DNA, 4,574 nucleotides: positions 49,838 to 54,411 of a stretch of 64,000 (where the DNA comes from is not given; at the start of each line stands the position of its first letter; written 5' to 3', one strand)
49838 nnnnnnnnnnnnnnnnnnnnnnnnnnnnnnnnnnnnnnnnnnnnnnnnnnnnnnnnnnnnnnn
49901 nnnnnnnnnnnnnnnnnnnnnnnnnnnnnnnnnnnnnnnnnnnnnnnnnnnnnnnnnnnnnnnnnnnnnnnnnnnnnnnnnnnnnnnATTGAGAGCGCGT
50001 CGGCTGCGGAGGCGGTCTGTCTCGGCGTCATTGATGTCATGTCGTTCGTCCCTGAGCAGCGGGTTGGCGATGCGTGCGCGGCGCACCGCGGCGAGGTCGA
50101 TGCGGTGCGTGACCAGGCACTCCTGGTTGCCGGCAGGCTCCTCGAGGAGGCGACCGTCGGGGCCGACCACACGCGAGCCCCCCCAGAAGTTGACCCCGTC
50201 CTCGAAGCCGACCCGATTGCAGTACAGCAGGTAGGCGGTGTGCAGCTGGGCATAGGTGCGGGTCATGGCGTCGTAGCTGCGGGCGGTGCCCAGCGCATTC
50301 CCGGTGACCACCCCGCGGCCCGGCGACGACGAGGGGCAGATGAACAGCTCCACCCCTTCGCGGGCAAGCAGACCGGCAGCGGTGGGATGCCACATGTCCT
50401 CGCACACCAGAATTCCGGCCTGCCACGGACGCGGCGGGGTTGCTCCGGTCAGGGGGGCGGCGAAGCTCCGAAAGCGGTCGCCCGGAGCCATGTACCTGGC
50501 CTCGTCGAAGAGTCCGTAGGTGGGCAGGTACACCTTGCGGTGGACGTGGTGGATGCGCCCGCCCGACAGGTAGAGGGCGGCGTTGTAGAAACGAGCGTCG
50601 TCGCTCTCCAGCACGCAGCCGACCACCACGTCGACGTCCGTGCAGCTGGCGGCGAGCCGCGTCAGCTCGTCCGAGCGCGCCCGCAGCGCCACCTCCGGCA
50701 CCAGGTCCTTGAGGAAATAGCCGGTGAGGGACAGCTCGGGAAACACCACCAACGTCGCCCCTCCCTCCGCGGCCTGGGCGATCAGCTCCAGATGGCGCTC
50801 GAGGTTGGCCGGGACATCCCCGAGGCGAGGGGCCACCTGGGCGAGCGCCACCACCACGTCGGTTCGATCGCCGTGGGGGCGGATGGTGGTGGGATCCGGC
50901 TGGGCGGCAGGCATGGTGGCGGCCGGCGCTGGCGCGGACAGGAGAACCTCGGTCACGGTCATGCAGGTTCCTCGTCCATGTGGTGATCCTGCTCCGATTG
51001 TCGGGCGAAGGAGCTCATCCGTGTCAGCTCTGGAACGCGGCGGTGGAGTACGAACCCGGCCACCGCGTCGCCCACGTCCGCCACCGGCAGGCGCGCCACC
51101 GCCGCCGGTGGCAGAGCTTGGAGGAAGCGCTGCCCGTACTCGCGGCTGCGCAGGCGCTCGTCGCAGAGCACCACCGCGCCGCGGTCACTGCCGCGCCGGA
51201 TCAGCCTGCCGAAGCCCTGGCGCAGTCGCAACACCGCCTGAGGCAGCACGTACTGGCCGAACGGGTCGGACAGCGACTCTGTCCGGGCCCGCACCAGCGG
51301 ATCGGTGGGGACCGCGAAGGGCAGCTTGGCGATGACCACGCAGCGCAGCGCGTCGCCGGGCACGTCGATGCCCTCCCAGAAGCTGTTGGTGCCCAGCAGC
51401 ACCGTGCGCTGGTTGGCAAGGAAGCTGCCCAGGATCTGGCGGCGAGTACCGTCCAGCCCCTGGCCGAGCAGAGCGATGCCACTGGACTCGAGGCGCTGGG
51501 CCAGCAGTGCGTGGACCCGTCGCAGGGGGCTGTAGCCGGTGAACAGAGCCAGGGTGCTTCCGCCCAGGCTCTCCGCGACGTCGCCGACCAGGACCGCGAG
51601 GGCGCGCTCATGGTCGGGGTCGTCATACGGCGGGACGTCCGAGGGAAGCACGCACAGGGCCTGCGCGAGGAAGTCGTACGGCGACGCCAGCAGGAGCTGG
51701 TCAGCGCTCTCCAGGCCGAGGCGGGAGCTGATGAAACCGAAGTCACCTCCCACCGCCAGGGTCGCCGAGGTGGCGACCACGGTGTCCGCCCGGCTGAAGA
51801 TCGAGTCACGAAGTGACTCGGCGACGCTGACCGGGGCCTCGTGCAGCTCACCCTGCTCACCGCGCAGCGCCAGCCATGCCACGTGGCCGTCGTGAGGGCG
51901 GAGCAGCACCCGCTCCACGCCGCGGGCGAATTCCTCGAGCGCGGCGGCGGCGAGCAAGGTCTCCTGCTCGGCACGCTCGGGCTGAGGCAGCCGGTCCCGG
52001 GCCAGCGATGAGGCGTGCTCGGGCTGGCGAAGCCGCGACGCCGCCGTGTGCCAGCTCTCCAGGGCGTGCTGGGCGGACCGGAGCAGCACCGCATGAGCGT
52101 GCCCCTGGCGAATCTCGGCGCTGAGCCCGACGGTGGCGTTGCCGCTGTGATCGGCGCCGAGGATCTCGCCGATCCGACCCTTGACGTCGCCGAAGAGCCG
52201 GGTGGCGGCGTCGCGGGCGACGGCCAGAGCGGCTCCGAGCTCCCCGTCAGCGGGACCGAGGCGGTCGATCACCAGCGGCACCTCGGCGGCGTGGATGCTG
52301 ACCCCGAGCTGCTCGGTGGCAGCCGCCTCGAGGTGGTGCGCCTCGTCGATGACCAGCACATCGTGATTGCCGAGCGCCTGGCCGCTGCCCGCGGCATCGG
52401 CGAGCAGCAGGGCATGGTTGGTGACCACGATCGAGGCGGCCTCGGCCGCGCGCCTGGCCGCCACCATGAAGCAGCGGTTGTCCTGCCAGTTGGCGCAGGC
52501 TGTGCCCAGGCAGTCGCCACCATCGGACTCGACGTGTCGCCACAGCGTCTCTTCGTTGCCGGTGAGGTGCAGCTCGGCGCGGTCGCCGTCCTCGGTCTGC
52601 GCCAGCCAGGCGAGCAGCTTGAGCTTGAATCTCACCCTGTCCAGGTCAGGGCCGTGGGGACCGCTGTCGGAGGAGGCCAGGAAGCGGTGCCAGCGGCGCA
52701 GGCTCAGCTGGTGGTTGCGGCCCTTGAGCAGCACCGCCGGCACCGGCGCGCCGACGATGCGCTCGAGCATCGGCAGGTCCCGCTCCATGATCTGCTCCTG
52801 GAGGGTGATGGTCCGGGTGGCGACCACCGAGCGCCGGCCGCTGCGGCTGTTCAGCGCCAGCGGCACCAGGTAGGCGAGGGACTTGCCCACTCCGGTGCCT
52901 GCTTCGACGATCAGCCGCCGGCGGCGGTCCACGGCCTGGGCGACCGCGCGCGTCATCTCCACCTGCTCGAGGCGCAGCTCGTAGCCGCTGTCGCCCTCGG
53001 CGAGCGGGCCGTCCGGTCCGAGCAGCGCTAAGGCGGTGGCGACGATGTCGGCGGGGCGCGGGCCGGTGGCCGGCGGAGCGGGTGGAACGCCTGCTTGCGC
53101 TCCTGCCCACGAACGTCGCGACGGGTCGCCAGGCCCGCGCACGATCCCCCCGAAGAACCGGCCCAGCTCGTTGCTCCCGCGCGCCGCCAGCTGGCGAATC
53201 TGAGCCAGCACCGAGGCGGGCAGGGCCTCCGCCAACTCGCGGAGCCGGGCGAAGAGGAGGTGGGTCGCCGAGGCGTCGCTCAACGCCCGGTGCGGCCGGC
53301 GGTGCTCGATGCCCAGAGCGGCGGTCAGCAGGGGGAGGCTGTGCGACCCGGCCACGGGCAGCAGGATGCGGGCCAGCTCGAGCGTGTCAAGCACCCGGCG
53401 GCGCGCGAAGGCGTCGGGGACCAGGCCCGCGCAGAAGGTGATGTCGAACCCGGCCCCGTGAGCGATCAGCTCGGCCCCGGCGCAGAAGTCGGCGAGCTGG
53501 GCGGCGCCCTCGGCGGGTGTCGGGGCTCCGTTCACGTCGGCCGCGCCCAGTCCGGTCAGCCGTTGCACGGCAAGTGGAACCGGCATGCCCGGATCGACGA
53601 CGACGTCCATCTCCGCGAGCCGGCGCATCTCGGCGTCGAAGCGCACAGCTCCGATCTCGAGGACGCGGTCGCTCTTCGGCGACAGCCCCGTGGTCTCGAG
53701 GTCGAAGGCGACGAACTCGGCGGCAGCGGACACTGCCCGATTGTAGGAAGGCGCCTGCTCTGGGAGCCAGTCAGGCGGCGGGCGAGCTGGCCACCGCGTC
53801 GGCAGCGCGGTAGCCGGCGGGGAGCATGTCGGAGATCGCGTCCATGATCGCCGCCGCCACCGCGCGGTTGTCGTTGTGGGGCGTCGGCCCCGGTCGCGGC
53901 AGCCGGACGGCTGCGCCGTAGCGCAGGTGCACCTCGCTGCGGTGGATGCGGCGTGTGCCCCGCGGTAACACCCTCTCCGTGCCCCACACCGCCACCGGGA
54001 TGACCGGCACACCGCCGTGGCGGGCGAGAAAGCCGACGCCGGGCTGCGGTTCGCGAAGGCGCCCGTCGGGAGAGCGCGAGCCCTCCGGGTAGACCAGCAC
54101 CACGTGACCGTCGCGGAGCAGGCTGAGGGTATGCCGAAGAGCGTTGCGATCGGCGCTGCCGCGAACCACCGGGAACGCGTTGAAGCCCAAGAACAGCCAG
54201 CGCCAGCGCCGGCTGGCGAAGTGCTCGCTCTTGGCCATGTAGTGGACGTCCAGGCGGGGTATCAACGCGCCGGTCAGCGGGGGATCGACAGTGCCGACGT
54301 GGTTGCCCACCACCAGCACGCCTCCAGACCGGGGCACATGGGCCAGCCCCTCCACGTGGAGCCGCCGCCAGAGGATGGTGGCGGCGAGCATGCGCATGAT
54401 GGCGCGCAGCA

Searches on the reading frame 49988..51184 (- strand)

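Call 75: search_protein_families(library=pfam, max_evalue=0.00001, proteins=[window:49988-51184:-])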
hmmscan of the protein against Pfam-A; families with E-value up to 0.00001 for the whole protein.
window:49988-51184:- (399 aa): 1 family
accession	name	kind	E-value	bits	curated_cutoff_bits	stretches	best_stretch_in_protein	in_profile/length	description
PF00795.27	CN_hydrolase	-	1.9e-38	132.7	23.2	1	112-371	2-255/256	Carbon-nitrogen hydrolase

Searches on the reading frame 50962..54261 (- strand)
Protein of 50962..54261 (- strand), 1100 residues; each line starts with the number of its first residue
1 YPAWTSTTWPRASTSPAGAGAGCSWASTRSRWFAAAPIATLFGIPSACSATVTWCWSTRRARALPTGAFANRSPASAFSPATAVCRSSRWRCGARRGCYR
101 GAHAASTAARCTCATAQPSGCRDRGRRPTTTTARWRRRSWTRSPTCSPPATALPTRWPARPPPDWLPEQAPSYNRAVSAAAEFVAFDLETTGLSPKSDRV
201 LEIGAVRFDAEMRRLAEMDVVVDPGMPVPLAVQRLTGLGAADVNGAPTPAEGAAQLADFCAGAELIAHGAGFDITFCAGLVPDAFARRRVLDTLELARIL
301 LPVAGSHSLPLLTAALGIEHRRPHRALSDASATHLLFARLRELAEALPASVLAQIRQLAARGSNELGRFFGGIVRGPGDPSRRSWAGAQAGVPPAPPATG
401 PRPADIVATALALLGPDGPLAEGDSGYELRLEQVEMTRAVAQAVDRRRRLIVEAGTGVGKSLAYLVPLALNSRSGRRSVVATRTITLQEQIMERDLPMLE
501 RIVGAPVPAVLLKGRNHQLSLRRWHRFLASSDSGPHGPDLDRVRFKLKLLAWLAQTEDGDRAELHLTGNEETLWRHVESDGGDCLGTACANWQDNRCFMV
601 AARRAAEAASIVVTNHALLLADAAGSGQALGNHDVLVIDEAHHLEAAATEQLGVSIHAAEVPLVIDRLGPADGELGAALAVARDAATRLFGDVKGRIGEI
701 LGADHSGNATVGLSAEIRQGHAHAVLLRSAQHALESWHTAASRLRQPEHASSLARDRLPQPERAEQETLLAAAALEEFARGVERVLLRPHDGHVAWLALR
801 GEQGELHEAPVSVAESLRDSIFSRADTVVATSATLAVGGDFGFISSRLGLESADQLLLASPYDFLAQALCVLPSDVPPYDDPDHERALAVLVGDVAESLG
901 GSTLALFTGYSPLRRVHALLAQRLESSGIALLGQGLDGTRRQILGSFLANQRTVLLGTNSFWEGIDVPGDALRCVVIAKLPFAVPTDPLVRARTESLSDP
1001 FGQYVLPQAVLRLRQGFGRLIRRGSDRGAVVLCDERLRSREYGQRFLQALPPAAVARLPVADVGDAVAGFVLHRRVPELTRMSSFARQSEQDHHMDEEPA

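Call 11: search_protein_families(library=pfam, max_evalue=0.00001, proteins=[window:50962-54261:-])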
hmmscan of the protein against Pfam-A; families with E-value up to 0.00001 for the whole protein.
window:50962-54261:- (1100 aa): 4 families
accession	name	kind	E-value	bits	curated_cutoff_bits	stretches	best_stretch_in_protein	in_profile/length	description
PF13307.12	Helicase_C_2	-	8.5e-41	140.2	25.3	1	895-1052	4-169/170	Helicase C-terminal domain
PF00929.31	RNase_T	-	9.8e-22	78.7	24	1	184-336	1-163/164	Exonuclease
PF00270.35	DEAD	-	2.3e-09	37.6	26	0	439-501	6-71/167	DEAD/DEAH box helicase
PF04851.21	ResIII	-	8.2e-08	32.8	22.5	0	427-494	2-72/164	Type III restriction enzyme, res subunit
